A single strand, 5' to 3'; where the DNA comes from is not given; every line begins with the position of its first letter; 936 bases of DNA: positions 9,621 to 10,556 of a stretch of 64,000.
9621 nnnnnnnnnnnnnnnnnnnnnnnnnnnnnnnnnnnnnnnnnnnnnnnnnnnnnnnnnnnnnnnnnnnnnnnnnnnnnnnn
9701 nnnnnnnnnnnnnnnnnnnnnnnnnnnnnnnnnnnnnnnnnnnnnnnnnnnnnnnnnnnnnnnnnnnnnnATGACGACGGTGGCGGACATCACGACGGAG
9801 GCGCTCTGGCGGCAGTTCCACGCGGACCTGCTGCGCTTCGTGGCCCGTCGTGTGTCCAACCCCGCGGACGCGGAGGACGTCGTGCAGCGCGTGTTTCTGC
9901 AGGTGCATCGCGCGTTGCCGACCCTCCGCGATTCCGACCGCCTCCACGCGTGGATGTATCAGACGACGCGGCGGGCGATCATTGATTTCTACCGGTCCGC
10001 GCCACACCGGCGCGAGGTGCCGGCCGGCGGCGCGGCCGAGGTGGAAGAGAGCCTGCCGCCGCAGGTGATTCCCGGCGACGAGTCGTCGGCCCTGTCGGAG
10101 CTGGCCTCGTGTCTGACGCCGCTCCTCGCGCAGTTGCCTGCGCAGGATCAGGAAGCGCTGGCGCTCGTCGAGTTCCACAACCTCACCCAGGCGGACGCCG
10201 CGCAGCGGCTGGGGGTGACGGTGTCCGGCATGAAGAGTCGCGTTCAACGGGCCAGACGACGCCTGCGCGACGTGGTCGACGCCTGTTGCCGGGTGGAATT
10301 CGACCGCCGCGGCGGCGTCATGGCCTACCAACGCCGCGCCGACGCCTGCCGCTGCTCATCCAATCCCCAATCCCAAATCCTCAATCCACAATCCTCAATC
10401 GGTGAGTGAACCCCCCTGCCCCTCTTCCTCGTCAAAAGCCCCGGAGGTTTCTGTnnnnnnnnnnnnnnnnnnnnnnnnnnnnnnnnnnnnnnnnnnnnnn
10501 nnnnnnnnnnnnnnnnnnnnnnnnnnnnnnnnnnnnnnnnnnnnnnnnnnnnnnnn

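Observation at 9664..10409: Unannotated 30-aa Cys-rich (metallothionein-like) ORF translationally coupled to a CorE-like ECF sigma factor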

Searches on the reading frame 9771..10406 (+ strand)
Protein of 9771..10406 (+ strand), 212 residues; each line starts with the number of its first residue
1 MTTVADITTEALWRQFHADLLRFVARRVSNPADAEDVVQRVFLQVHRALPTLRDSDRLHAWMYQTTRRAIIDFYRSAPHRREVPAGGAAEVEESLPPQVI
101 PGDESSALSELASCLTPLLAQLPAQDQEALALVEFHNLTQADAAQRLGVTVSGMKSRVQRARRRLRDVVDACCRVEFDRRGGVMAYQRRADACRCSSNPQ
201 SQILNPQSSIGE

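Call 3: search_protein_families(library=pfam, proteins=[window:9771-10406:+], max_evalue=0.1)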
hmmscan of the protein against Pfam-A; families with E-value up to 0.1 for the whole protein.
window:9771-10406:+ (212 aa): 5 families
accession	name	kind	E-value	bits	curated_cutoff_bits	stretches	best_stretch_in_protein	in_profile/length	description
PF04542.20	Sigma70_r2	-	1e-14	54.5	24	1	12-77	1-68/71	Sigma-70 region 2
PF08281.18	Sigma70_r4_2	-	1.3e-13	50.7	25.7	1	118-165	7-54/54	Sigma-70, region 4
PF04545.22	Sigma70_r4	-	3.3e-09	36.5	24.1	1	118-166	1-49/50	Sigma-70, region 4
PF07638.17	Sigma70_ECF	-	3.1e-07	30.9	21.1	1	8-167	18-181/185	ECF sigma factor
PF02001.22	DUF134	-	0.00026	21.9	27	1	124-168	37-81/98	Protein of unknown function DUF134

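Call 4: search_protein_families(library=ncbifam, proteins=[window:9771-10406:+], max_evalue=0.1)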
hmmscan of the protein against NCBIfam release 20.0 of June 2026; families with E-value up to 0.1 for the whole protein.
window:9771-10406:+ (212 aa): 94 families (the best 25 are shown)
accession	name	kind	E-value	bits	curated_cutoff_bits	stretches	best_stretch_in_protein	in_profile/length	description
NF007215.0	PRK09637.1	equivalog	1.3e-52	178.5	212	1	8-194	2-179/181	RNA polymerase sigma factor SigZ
TIGR02959.1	SigZ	equivalog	2.4e-51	174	168.65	1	13-189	1-168/170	RNA polymerase sigma factor SigZ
TIGR02937.1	sigma70-ECF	superfamily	3.7e-23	82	42.9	1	11-167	5-163/165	sigma-70 family RNA polymerase sigma factor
TIGR02950.1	SigM_subfam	subfamily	3.3e-21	75.8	147.95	1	10-168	3-157/159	RNA polymerase sigma factor, SigM family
TIGR02985.1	Sig70_bacteroi1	subfamily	1.3e-20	74.3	126.4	1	10-167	4-160/162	RNA polymerase sigma-70 factor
NF009166.1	PRK12513.1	equivalog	1.5e-19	70.5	206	1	10-169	25-186/193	RNA polymerase sigma factor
NF004113.0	PRK05602.1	equivalog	1.2e-18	67.5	208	1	20-170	58-202/211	RNA polymerase sigma factor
NF007225.0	PRK09643.1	equivalog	4.6e-18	65.7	190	1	12-170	32-183/204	RNA polymerase sigma factor SigM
TIGR02983.1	SigE-fam_strep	subfamily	1.1e-17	64.4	141.55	1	10-168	9-157/162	SigE family RNA polymerase sigma factor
NF058625.1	sigma_PG0214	equivalog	1.8e-17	63.6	130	1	15-168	12-160/170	GFO_1088 family ECF-type sigma factor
TIGR02989.1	Sig-70_gvs1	subfamily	6.3e-17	62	124.55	1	10-167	4-156/158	RNA polymerase sigma-70 factor, Rhodopirellula/Verrucomicrobium family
NF007227.0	PRK09645.1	subfamily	6.7e-16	58.7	202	1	7-170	13-171/177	sigma-70 family RNA polymerase sigma factor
NF007226.0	PRK09644.1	equivalog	2.9e-15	56.7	199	1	10-169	4-157/166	RNA polymerase sigma factor SigM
NF009172.0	PRK12519.1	subfamily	6.5e-15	55.2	222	1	17-170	38-190/194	RNA polymerase sigma factor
NF007220.0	PRK09639.1-5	equivalog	1.1e-14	54.6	260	1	9-171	5-166/181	RNA polymerase sigma factor SigX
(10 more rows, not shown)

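Call 5: find_homologous_proteins(query=window:9771-10406:+, max_evalue=1e-10)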
Query window:9771-10406:+ (212 aa): 1097 proteins with E <= 1e-10 among 1850 candidates; the best 120 are listed.
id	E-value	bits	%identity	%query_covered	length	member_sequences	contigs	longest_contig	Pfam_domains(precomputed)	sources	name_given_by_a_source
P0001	3.8e-134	462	100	100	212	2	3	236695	PF07638.18,PF04545.23,PF04542.21,PF08281.19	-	-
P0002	3.5e-105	368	83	95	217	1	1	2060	PF07638.18,PF04545.23,PF04542.21,PF08281.19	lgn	-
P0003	5.1e-79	282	65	99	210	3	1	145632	PF07638.18,PF04545.23,PF04542.21,PF08281.19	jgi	jgi:RNA polymerase sigma-70 factor (ECF subfamily)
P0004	1.2e-78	281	69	90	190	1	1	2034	PF07638.18,PF04545.23,PF04542.21,PF08281.19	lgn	-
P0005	1.6e-78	281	68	90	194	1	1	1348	PF07638.18,PF04545.23,PF04542.21,PF08281.19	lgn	-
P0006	1.4e-76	275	66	90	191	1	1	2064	PF07638.18,PF04545.23,PF04542.21,PF08281.19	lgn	-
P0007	2.4e-74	267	66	89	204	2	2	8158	PF07638.18,PF04545.23,PF04542.21,PF08281.19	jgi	-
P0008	2.7e-74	267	67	88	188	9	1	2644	PF07638.18,PF04545.23,PF04542.21,PF08281.19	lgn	-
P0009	2.8e-74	267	64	91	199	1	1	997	PF07638.18,PF04545.23,PF04542.21,PF08281.19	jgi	jgi:RNA polymerase sigma-70 factor (ECF subfamily)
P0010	4.1e-74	266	65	90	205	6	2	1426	PF07638.18,PF04545.23,PF04542.21,PF08281.19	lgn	-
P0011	1.0e-73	265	63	96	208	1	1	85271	PF07638.18,PF04545.23,PF04542.21,PF08281.19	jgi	-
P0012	8.1e-73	262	65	91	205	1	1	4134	PF07638.18,PF04545.23,PF04542.21,PF08281.19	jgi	jgi:RNA polymerase sigma-70 factor (ECF subfamily)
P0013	1.0e-72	262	65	92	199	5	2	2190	PF07638.18,PF04545.23,PF04542.21,PF08281.19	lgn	-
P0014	1.1e-72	262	66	90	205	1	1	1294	PF07638.18,PF04545.23,PF04542.21,PF08281.19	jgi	jgi:RNA polymerase sigma-70 factor (ECF subfamily)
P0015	2.4e-72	261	64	92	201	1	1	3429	PF07638.18,PF04545.23,PF04542.21,PF08281.19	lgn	-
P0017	9.4e-72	259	66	89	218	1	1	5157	PF07638.18,PF04545.23,PF04542.21,PF08281.19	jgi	-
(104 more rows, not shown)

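Call 11: find_related_loci(query=A1, collection=genome_contigs, flank=4000)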
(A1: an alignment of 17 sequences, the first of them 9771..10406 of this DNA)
Query A1 (212 aa) in genome_contigs; peptide patterns used: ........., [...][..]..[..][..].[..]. (x = any residue, [..] = any of these).
600 stretches matched a pattern (row limit reached: there are more); 333 encode a relative of the query (tblastn E <= 1e-3); the best 80 are kept; 80 distinct loci.
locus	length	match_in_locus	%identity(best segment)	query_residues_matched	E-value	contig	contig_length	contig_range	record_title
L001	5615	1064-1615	65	7-195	2e-78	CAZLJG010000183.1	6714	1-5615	MAG TPA_asm: uncultured Solibacteraceae bacterium isolate SRP302895_co1_15 genome assembly, contig: NODE_23812_length_67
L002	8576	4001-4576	58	1-190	2e-69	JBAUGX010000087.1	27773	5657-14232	MAG: Vicinamibacterales bacterium isolate MFD03269_ilm_asm_bin14 k127_285726, whole genome shotgun sequence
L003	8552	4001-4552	59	8-195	2e-63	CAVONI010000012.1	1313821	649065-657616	MAG: uncultured Acidobacteriota bacterium isolate MFD09848.bin.1.96 genome assembly, contig: contig_3578, whole genome s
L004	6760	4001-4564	57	7-193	6e-63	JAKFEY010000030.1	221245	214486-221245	MAG: Vicinamibacterales bacterium isolate LC085 contig-124_24, whole genome shotgun sequence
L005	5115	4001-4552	56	8-193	3e-60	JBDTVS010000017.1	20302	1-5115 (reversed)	MAG: Acidobacteriota bacterium isolate cluster3_bin.73 NODE_9238_length_20302_cov_11.125401, whole genome shotgun sequen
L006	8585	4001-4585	46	12-210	3e-53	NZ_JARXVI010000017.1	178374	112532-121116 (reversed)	Rhodococcus opacus strain 1CP Ga0498881_17, whole genome shotgun sequence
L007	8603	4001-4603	45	1-203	2e-52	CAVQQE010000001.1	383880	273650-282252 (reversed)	MAG: uncultured Acidobacteriota bacterium isolate MFD00731.bin.1.212 genome assembly, contig: contig_16581, whole genome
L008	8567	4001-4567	47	13-195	4e-52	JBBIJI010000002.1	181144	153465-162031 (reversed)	MAG: Nitrospiraceae bacterium isolate MTF170219_bin_159 NODE_26_length_181144_cov_14.170690, whole genome shotgun sequen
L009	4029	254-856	45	3-199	2e-52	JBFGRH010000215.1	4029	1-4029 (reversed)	MAG: Nitrospiraceae bacterium isolate Mix_sand04.2021.02.Z.10 k141_920956_length_4029_cov_7.0000, whole genome shotgun s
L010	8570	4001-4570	46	1-193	3e-52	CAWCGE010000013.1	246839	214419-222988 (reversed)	MAG: uncultured Acidobacteriota bacterium isolate MFD01248.bin.1.25 genome assembly, contig: contig_31371, whole genome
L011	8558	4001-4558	49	10-198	1e-51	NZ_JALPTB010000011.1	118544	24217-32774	Rhodococcus sp. HM1 NODE_11_length_118544_cov_11.3184, whole genome shotgun sequence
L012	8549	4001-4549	47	12-198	9e-52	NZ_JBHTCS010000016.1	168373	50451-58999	Rhodococcus daqingensis strain CGMCC 1.13630 platanus_K_17_124_16, whole genome shotgun sequence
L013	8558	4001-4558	47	10-199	6e-52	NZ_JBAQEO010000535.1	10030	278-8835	MAG: Rhodococcus sp. (in: high G+C Gram-positive bacteria) isolate MFD12017_ilm_asm_bin23 k127_10798, whole genome shotg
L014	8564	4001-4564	47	12-201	2e-51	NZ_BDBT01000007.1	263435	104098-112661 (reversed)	Nocardia shimofusensis NBRC 100134, whole genome shotgun sequence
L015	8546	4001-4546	48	12-197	2e-51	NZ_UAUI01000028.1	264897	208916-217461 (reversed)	Rhodococcus wratislaviensis strain NCTC13229, whole genome shotgun sequence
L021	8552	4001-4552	44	10-198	7e-48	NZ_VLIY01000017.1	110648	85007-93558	Skermania sp. ID1734 contig17, whole genome shotgun sequence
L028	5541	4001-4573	47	7-199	7e-46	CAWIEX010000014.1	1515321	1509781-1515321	MAG: uncultured Actinomycetes bacterium isolate MFD01721.bin.3.53 genome assembly, contig: contig_2473, whole genome sho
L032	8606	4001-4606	45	8-211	4e-45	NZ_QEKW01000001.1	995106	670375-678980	Actinomycetospora cinnamomea strain DSM 45771 Ga0215654_101, whole genome shotgun sequence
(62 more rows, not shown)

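Call 13: find_related_loci(query=window:9771-10406:+, collection=metagenome_contigs, flank=3000)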
Query window:9771-10406:+ (212 aa) in metagenome_contigs; peptide patterns used: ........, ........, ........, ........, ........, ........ (x = any residue, [..] = any of these).
177 stretches matched a pattern, but none encodes a relative of the query by tblastn (E <= 1e-3).

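Call 14: find_related_loci(query=A1, collection=metagenome_contigs, flank=3000)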
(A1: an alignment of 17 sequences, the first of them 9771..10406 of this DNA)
Query A1 (212 aa) in metagenome_contigs; peptide patterns used: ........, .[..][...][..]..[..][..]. (x = any residue, [..] = any of these).
600 stretches matched a pattern (row limit reached: there are more); 404 encode a relative of the query (tblastn E <= 1e-3); the best 80 are kept; 80 distinct loci.
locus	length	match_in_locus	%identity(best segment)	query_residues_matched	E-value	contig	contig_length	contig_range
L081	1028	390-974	57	7-200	6e-79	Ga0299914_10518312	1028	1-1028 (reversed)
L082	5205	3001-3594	61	1-195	6e-71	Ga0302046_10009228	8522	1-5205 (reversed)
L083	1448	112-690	55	7-199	2e-74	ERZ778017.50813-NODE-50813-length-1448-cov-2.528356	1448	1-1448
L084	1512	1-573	58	13-202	2e-72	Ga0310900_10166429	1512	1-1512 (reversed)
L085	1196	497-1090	54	4-201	2e-73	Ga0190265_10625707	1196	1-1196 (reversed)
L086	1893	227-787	57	7-193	1e-70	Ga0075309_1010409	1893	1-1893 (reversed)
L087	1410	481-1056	57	7-196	1e-71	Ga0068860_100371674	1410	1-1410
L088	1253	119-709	56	6-197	1e-71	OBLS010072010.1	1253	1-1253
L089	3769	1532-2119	56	9-198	3e-64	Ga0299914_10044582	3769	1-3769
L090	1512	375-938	57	7-192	5e-67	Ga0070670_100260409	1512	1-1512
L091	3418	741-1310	56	7-194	2e-63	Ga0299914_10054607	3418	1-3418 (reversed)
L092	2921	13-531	60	23-193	1e-62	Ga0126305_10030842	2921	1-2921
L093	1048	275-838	53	7-190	2e-66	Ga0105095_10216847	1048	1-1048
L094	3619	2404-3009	50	13-209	1e-60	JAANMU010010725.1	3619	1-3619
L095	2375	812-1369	51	13-196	2e-60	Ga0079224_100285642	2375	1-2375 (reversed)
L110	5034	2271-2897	43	1-210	8e-52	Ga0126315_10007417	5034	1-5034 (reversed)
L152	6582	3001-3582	44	1-195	2e-47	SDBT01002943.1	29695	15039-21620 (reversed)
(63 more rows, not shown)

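Call 18: find_encoding_contigs(protein=P0002, flank=3000, max_places=5)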
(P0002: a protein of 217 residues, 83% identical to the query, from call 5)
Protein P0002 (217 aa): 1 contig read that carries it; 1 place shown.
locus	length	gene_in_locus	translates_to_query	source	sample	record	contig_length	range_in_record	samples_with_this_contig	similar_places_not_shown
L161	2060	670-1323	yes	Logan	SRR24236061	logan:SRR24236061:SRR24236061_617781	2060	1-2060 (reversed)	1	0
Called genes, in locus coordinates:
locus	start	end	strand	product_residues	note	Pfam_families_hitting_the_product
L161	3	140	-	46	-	?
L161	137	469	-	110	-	PF02604:PhdYeFM_antitox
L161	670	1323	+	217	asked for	PF07638:Sigma70_ECF, PF04542:Sigma70_r2, PF08281:Sigma70_r4_2, PF04545:Sigma70_r4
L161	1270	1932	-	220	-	PF00230:MIP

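Call 19: find_encoding_contigs(protein=P0001, flank=6000, max_places=5)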
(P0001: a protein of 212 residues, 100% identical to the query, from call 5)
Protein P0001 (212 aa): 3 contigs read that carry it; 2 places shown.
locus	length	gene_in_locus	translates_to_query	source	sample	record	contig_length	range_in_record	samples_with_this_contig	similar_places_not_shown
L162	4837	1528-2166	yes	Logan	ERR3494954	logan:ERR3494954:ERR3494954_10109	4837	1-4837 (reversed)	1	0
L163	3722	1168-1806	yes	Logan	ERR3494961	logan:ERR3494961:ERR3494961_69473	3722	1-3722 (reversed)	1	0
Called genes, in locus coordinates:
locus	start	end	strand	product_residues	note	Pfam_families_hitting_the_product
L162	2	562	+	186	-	?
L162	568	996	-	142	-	PF01850:PIN (weak)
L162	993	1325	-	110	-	PF02604:PhdYeFM_antitox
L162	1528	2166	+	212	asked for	PF07638:Sigma70_ECF (weak), PF04542:Sigma70_r2, PF08281:Sigma70_r4_2, PF04545:Sigma70_r4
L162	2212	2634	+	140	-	-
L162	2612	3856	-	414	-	PF01551:Peptidase_M23 (faint), PF25919:BSH_CusB (faint), PF00364:Biotin_lipoyl (faint), PF25917:BSH_RND, PF25954:Beta-barrel_RND_2, PF25990:Beta-barrel_YknX, PF25989:YknX_C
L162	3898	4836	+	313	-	?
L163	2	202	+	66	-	?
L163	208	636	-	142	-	PF01850:PIN (weak)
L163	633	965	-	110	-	PF02604:PhdYeFM_antitox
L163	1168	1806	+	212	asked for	PF07638:Sigma70_ECF (weak), PF04542:Sigma70_r2, PF08281:Sigma70_r4_2, PF04545:Sigma70_r4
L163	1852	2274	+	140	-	-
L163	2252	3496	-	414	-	PF01551:Peptidase_M23 (faint), PF25919:BSH_CusB (faint), PF00364:Biotin_lipoyl (faint), PF25917:BSH_RND, PF25954:Beta-barrel_RND_2, PF25990:Beta-barrel_YknX, PF25989:YknX_C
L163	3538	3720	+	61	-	?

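Call 28: search_protein_families(library=pfam, proteins=[L032:5241-5981:+, L028:5285-5539:+, L152:1862-2113:+, L161:1270-1932:-, L110:2916-3842:+, L021:5776-6657:+], max_evalue=0.01)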
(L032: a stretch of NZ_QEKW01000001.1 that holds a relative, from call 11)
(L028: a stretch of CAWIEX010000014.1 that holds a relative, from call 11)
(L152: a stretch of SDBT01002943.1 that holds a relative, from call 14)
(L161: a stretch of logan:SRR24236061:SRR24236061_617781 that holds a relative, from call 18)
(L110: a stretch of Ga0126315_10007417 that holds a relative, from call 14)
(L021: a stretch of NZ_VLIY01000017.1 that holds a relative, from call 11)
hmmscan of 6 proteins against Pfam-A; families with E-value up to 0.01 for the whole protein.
L032:5241-5981:+ (247 aa): 1 family
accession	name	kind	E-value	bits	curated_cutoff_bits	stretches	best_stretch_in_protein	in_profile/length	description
PF02585.22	PIG-L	-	6.5e-24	85.3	28.2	1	16-148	1-128/129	GlcNAc-PI de-N-acetylase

L028:5285-5539:+ (85 aa): 1 family
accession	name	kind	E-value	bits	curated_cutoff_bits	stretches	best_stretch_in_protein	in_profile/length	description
PF01361.26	Tautomerase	-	6.6e-12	45.6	22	1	2-59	1-56/60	Tautomerase enzyme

L152:1862-2113:+ (84 aa): 0 families

L161:1270-1932:- (220 aa): 1 family
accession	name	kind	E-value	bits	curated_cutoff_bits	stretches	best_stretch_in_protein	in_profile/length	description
PF00230.25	MIP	-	3.8e-26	92.7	25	2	8-149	9-154/222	Major intrinsic protein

L110:2916-3842:+ (309 aa): 2 families
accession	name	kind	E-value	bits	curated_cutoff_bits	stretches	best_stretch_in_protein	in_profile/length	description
PF00005.33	ABC_tran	-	1e-26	94.6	25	1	65-207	2-136/137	ABC transporter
PF13304.12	AAA_21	-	2.3e-13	51.3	27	1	163-238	221-298/304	AAA domain, putative AbiEii toxin, Type IV TA system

L021:5776-6657:+ (294 aa): 7 families
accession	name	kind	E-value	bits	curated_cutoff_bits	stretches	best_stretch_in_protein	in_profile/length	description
PF08241.18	Methyltransf_11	-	7.8e-19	68.6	21.2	1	69-163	1-94/95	Methyltransferase domain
PF13649.12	Methyltransf_25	-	9.3e-19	68.4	27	1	68-160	1-97/97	Methyltransferase domain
PF01209.24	Ubie_methyltran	-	1.1e-12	48.3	20.1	1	59-166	42-153/233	ubiE/COQ5 methyltransferase family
PF13847.12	Methyltransf_31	-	2.4e-10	40.7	27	1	62-166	1-111/145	Methyltransferase domain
PF08242.18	Methyltransf_12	-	5.8e-08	33.8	30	1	69-161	1-97/98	Methyltransferase domain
PF07021.18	MetW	-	0.0032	17.5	21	1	62-157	11-103/193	Methionine biosynthesis protein MetW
PF01170.24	UPF0020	-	0.0053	16.9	22.3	0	45-90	9-54/197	RMKL-like, methyltransferase domain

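Call 41: predict_structure(alignment_id=A1)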
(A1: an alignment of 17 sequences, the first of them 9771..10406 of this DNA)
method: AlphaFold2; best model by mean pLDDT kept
length: 212 residues; sequences in the alignment: 17
mean_pLDDT: 75.0   pTM: 0.44
mean pLDDT of the five models: 75.0, 71.3, 69.7, 67.7, 62.7
residues with pLDDT >= 90: 45; 70-90: 105; 50-70: 19; < 50: 43
segments of 3 or more residues with pLDDT < 50: 1-3, 78-102, 197-209
pLDDT, mean of each block of 10 residues (from residue 1): 63 86 85 86 83 72 80 64 43 39 64 84 94 94 98 96 90 81 81 54 43 42
secondary structure, 60 per line:
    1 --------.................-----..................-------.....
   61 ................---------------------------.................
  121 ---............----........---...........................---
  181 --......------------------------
elements in order: H9-25 H31-48 H56-76 H104-120 H124-135 H140-147 H151-172 E173-177 E183-188

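Call 45: find_encoding_contigs(protein=P0003, flank=4000, max_places=2)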
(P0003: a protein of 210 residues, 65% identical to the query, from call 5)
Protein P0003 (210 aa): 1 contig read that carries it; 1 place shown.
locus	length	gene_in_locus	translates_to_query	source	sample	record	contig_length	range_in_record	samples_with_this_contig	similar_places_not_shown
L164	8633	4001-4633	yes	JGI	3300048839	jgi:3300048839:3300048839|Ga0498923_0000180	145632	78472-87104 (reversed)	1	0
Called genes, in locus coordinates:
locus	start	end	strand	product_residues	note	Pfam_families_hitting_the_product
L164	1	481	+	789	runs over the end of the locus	PF12704:MacB_PCD, PF02687:FtsX, PF12704:MacB_PCD, PF02687:FtsX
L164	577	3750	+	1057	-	PF02012:BNR (faint), PF15902:Sortilin-Vps10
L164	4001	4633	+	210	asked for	PF07638:Sigma70_ECF (weak), PF04542:Sigma70_r2, PF08281:Sigma70_r4_2, PF04545:Sigma70_r4 (weak)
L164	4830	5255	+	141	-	-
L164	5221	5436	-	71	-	-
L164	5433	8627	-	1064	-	PF00199:Catalase (faint), PF00034:Cytochrom_C (faint), PF13442:Cytochrome_CBB3 (faint), PF21419:RoxA-like_Cyt-c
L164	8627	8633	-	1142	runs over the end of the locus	PF00069:Pkinase, PF07714:PK_Tyr_Ser-Thr, PF14531:Kinase-like (weak), PF13191:AAA_16, PF13401:AAA_22 (weak)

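Call 46: find_encoding_contigs(protein=P0004, flank=3000, max_places=2)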
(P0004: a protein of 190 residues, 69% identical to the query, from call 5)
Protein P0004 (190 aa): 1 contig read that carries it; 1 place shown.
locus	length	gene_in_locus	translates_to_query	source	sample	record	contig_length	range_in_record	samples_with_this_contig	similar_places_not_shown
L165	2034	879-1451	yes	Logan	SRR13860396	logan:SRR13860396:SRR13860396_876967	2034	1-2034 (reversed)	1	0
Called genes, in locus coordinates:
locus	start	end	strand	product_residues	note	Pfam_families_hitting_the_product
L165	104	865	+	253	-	PF01135:PCMT, PF01209:Ubie_methyltran, PF05175:MTS, PF06325:PrmA, PF13489:Methyltransf_23, PF13847:Methyltransf_31, PF08241:Methyltransf_11, PF08242:Methyltransf_12, +2 more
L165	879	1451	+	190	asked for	PF07638:Sigma70_ECF, PF04542:Sigma70_r2, PF08281:Sigma70_r4_2, PF04545:Sigma70_r4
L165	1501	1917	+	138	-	-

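Call 47: find_encoding_contigs(protein=P0006, flank=3000, max_places=2)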
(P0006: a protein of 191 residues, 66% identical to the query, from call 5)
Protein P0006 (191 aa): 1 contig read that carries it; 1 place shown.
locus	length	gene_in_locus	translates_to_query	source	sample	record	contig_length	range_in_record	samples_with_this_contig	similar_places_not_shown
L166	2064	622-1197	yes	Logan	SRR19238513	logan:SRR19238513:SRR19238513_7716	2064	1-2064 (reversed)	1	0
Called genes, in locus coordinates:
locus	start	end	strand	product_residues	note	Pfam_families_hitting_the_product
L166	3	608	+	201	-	?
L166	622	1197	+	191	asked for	PF07638:Sigma70_ECF (weak), PF04542:Sigma70_r2, PF08281:Sigma70_r4_2, PF04545:Sigma70_r4 (weak)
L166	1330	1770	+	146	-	PF07676:PD40 (faint)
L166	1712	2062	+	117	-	?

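Call 49: find_encoding_contigs(protein=P0011, flank=2500, max_places=2)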
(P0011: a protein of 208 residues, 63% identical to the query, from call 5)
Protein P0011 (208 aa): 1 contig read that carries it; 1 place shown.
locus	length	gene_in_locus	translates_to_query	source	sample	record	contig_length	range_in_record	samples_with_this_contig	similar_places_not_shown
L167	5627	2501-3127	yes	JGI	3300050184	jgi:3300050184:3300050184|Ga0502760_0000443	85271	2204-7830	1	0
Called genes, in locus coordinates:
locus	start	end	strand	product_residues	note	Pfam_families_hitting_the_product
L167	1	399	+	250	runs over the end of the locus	PF00005:ABC_tran, PF13304:AAA_21 (faint)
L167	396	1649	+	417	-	PF12704:MacB_PCD, PF02687:FtsX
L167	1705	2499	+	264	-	PF01135:PCMT, PF01209:Ubie_methyltran, PF05175:MTS (weak), PF13489:Methyltransf_23, PF13649:Methyltransf_25, PF13847:Methyltransf_31, PF08241:Methyltransf_11, PF08242:Methyltransf_12, +1 more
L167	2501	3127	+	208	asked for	PF07638:Sigma70_ECF (weak), PF04542:Sigma70_r2, PF08281:Sigma70_r4_2, PF04545:Sigma70_r4 (weak)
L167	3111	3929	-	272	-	PF20240:DUF6597, PF00165:HTH_AraC (faint), PF12833:HTH_18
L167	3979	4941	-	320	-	PF19780:DUF6265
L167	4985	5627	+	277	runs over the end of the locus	PF05096:Glu_cyclase_2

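Call 50: find_encoding_contigs(protein=P0017, flank=2500, max_places=2)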
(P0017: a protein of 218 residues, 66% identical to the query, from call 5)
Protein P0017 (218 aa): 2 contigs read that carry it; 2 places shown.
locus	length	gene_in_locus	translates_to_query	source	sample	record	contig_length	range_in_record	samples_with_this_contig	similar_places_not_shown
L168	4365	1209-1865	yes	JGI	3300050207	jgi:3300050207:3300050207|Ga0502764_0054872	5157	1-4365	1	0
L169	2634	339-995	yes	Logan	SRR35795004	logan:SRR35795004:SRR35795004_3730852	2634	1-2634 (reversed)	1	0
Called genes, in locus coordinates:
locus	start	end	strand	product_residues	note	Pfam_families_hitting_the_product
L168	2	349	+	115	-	?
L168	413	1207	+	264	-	PF01135:PCMT, PF01209:Ubie_methyltran, PF05175:MTS (weak), PF13489:Methyltransf_23, PF13649:Methyltransf_25, PF13847:Methyltransf_31, PF08241:Methyltransf_11, PF08242:Methyltransf_12, +2 more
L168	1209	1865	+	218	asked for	PF07638:Sigma70_ECF, PF04542:Sigma70_r2, PF08281:Sigma70_r4_2, PF04545:Sigma70_r4 (weak)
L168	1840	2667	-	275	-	PF20240:DUF6597, PF12833:HTH_18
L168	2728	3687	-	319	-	PF19780:DUF6265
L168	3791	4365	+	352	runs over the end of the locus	PF04055:Radical_SAM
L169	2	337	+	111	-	?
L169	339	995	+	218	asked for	PF07638:Sigma70_ECF, PF04542:Sigma70_r2, PF08281:Sigma70_r4_2, PF04545:Sigma70_r4 (weak)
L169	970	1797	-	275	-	PF20240:DUF6597, PF12833:HTH_18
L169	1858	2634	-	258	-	?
